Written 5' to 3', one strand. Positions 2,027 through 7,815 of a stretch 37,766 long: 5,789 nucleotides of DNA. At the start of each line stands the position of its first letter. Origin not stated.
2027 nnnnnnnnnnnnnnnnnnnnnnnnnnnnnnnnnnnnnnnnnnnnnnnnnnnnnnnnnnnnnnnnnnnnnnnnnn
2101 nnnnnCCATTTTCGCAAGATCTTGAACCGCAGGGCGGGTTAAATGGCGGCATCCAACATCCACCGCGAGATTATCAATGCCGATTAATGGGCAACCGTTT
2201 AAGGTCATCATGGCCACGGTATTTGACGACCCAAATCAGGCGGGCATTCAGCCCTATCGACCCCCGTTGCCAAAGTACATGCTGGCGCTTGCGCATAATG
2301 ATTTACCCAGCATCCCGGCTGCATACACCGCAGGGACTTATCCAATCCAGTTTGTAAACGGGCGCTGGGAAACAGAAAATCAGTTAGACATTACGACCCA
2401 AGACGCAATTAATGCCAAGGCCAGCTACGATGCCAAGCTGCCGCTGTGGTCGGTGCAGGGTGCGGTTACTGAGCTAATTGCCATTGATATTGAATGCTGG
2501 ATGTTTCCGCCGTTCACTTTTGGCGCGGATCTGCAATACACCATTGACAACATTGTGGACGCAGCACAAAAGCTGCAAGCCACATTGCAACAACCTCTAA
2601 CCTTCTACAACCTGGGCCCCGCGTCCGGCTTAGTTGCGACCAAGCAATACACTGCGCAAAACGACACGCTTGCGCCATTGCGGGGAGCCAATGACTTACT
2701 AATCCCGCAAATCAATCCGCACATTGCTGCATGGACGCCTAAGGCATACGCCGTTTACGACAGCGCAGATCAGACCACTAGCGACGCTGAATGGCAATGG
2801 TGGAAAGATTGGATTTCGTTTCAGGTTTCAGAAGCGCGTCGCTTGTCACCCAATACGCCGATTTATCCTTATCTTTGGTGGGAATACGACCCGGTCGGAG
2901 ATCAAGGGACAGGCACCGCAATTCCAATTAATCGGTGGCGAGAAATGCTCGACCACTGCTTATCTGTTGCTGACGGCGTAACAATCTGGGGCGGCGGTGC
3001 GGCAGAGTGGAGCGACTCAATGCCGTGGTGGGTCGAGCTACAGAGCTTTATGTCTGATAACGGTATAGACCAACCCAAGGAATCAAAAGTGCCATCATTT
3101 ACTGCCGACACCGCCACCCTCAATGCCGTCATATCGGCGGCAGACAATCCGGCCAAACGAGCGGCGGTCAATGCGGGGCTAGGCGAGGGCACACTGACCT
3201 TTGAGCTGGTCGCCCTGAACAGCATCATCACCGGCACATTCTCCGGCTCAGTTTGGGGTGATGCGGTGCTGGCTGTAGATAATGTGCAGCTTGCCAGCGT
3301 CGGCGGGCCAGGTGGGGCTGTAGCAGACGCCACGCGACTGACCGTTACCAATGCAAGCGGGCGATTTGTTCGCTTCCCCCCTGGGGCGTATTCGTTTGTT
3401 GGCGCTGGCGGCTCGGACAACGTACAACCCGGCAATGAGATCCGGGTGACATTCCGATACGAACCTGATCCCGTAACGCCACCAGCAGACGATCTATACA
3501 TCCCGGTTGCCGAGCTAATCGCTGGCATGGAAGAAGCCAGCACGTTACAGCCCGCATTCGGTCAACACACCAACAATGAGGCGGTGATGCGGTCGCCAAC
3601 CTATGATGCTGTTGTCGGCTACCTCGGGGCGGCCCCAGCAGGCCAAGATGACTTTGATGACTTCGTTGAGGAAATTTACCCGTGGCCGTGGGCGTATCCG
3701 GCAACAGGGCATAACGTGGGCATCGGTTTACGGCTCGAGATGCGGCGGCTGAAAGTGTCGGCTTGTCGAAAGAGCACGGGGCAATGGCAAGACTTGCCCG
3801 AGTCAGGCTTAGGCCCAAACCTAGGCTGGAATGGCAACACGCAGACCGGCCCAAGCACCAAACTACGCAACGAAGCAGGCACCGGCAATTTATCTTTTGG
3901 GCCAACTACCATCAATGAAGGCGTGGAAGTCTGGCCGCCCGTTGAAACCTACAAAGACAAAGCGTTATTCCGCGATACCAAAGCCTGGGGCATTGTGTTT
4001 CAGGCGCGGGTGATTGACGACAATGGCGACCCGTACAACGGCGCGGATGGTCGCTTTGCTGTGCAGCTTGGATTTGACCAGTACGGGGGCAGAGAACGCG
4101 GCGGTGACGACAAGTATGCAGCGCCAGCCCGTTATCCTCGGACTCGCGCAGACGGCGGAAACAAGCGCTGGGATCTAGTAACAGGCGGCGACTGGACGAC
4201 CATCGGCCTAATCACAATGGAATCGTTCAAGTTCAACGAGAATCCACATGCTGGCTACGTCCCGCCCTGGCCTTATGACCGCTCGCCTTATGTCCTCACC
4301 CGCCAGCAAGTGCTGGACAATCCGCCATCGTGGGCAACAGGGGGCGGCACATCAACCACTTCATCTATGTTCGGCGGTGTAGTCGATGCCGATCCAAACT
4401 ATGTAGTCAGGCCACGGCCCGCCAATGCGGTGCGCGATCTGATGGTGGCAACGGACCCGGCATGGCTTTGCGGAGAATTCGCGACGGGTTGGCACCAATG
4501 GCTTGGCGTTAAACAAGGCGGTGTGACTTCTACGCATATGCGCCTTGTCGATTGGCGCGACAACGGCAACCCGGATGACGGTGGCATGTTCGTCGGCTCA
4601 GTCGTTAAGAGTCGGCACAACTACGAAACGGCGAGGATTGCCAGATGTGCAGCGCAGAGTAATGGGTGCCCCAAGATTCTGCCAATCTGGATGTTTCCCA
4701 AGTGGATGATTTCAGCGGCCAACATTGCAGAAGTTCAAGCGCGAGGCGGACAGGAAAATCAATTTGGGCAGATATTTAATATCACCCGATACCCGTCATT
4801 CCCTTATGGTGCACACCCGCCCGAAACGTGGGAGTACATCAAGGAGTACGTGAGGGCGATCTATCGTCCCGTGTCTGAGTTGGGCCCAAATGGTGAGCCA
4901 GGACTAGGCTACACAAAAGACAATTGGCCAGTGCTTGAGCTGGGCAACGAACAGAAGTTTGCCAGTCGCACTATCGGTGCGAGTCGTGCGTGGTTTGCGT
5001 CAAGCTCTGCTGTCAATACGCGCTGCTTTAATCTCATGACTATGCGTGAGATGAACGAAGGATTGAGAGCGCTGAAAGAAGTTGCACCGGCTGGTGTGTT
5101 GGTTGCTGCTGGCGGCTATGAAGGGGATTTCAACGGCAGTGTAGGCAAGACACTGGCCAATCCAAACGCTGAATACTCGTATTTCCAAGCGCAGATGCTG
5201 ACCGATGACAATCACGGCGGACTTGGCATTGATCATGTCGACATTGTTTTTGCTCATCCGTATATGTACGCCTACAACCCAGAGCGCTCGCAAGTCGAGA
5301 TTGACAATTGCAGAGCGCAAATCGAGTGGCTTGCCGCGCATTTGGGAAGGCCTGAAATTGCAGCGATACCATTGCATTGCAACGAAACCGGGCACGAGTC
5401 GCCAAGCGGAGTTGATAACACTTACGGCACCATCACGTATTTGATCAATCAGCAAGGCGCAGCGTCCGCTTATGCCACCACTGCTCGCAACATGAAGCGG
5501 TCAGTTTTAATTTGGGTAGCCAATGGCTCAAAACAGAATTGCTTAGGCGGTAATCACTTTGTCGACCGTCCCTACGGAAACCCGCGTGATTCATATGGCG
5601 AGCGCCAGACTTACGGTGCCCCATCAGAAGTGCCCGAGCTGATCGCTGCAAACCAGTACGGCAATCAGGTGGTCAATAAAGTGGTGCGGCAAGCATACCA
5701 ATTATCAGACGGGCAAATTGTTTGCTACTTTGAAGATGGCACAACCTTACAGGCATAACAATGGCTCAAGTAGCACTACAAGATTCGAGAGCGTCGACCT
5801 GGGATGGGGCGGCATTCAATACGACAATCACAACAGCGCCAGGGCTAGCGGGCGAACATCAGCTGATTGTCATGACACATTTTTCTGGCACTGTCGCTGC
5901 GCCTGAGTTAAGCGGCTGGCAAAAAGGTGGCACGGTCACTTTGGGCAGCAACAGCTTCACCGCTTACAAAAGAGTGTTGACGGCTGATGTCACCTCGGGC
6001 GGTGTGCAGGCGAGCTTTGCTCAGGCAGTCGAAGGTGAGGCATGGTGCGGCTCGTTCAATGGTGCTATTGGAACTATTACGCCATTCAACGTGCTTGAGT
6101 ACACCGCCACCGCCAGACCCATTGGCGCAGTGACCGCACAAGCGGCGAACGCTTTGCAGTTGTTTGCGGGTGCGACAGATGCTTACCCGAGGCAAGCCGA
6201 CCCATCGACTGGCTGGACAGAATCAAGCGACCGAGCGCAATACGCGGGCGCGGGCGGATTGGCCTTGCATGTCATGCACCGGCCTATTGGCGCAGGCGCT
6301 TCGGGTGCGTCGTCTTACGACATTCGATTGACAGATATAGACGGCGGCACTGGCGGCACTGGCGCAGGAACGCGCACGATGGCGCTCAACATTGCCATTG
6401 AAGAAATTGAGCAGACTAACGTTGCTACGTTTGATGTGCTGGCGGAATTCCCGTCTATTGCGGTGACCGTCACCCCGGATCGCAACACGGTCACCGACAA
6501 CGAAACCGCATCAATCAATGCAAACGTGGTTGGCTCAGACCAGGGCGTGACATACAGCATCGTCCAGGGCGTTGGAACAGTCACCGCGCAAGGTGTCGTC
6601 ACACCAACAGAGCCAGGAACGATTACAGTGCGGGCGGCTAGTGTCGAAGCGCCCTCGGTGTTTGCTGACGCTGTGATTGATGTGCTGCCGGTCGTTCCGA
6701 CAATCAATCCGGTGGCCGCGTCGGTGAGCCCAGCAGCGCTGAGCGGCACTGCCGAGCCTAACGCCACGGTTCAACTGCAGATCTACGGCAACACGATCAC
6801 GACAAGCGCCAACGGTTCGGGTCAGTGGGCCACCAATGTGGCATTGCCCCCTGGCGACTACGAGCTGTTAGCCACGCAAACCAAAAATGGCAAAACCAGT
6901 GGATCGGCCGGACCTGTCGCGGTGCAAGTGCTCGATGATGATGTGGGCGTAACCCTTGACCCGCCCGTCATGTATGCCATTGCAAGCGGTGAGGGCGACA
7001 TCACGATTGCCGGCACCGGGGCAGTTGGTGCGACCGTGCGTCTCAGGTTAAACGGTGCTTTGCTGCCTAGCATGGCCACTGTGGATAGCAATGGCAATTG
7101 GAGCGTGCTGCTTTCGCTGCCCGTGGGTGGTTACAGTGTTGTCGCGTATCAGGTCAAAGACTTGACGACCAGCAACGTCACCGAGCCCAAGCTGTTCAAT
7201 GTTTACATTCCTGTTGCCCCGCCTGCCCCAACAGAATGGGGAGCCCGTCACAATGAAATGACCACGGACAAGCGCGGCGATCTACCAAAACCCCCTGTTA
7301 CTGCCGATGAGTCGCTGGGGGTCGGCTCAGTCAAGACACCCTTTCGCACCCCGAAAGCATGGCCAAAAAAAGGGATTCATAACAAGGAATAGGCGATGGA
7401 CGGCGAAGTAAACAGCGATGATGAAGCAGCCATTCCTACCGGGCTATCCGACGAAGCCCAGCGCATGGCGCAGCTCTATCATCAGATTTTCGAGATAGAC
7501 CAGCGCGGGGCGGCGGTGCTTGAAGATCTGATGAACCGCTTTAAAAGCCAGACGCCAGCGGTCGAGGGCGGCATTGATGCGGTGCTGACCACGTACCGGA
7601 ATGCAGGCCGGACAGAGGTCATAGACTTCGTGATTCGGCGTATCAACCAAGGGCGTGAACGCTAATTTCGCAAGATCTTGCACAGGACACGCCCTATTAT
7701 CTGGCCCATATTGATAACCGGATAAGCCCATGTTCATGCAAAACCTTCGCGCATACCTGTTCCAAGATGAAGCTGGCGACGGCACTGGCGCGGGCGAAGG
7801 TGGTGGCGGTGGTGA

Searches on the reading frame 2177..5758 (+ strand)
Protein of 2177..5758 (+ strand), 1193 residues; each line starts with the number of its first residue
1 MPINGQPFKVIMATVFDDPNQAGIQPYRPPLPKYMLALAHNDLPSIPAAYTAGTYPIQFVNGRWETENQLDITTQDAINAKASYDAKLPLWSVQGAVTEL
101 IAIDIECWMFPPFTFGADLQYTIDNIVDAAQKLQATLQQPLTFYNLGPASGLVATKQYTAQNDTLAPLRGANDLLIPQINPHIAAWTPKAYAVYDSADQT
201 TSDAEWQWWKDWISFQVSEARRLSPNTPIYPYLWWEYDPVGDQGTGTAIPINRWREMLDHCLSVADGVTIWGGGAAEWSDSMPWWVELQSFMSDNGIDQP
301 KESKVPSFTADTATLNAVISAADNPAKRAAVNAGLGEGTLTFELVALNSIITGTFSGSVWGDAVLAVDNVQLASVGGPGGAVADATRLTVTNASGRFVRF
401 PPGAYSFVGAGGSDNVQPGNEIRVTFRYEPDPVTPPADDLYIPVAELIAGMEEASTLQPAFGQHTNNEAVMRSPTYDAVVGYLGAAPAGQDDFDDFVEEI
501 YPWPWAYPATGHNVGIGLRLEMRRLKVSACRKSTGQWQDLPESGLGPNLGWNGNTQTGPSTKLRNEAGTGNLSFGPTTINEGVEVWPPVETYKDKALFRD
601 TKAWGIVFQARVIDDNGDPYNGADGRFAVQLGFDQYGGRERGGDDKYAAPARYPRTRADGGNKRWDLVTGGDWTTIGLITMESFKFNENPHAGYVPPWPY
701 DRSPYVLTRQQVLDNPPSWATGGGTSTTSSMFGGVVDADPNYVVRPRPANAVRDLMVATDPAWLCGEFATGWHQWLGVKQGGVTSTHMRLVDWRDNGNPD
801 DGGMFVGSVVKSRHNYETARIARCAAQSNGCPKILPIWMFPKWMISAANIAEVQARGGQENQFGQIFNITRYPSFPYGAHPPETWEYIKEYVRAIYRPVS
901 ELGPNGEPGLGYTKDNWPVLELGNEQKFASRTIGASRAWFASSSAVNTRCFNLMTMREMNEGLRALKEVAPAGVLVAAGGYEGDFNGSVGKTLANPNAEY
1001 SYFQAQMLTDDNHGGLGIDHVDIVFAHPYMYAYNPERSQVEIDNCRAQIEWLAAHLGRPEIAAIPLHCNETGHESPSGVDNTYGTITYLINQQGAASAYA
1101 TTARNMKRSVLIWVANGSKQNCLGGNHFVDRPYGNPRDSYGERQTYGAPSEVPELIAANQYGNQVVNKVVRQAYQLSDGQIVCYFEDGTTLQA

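Call 11: search_protein_families(library=phrogs, proteins=[window:2177-5758:+])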
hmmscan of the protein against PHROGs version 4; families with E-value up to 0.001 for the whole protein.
window:2177-5758:+ (1193 aa): 0 families

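Call 13: search_protein_families(library=pfam, proteins=[window:2177-5758:+], max_evalue=0.01)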
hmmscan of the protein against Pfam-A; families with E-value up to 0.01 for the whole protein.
window:2177-5758:+ (1193 aa): 0 families

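Call 49: search_solved_structures(query=window:2177-5758:+, max_evalue=1)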
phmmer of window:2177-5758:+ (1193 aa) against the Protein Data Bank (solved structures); distinct sequences matched with E-value up to 1: 0.

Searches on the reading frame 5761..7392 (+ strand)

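Call 11: search_protein_families(library=phrogs, proteins=[window:5761-7392:+])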
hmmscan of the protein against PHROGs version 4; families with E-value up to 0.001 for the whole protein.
window:5761-7392:+ (543 aa): 0 families

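Call 13: search_protein_families(library=pfam, proteins=[window:5761-7392:+], max_evalue=0.01)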
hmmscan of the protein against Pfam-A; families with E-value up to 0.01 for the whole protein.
window:5761-7392:+ (543 aa): 1 family
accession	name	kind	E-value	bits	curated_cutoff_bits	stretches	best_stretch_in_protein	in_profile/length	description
PF17936.7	Big_6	-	4.2e-06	27.3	27.6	1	411-455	12-56/83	Bacterial Ig domain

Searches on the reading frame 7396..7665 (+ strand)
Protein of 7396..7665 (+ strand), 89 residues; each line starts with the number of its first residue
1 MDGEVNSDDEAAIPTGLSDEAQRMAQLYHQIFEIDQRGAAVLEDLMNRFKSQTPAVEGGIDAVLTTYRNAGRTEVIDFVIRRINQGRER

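Call 11: search_protein_families(library=phrogs, proteins=[window:7396-7665:+])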
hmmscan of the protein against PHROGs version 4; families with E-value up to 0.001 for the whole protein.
window:7396-7665:+ (89 aa): 1 family
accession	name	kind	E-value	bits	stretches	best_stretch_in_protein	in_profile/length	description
phrog_5977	-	unknown function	2.1e-12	47.8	1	22-86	12-72/86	-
